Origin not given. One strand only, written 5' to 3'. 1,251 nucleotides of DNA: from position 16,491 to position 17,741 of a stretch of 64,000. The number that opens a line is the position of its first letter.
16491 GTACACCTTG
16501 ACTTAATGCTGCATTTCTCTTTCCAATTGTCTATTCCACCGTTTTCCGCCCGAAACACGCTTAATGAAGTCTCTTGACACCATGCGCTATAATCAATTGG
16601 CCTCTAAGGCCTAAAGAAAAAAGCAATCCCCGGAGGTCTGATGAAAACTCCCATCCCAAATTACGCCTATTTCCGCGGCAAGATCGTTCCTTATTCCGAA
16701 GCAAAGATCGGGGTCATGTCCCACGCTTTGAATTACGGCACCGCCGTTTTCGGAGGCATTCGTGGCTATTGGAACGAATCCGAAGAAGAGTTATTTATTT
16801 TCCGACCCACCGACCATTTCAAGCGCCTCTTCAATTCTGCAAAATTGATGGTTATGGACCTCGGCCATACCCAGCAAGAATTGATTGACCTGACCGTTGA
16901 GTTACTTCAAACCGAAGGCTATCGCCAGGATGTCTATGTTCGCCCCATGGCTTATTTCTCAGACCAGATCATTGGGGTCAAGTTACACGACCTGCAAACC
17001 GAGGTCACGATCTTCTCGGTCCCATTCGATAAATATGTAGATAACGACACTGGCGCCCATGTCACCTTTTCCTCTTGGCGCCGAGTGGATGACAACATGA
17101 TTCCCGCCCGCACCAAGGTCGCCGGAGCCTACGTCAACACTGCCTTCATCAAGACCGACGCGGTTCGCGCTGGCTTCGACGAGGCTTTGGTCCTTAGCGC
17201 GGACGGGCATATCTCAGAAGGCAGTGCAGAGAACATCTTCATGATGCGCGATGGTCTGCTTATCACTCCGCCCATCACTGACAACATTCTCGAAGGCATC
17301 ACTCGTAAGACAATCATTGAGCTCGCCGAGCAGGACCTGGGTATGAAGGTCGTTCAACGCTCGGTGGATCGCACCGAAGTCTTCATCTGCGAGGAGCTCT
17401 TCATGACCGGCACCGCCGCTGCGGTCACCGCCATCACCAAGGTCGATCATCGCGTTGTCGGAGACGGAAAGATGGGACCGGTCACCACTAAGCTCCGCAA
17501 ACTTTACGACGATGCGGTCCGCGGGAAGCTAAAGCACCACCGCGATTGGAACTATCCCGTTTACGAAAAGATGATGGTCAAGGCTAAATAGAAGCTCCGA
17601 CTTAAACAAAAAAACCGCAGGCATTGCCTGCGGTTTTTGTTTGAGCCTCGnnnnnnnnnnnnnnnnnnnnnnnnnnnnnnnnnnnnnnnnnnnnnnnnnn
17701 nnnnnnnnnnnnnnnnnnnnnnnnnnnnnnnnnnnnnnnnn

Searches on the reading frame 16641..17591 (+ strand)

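Call 7: search_protein_families(library=pfam, proteins=[window:16641-17591:+])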
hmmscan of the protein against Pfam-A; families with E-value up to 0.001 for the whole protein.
window:16641-17591:+ (316 aa): 1 family
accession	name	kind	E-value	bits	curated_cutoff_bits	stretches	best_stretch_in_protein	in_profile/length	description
PF01063.24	Aminotran_4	-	2.8e-38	132.4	28.5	1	53-268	13-223/223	Amino-transferase class IV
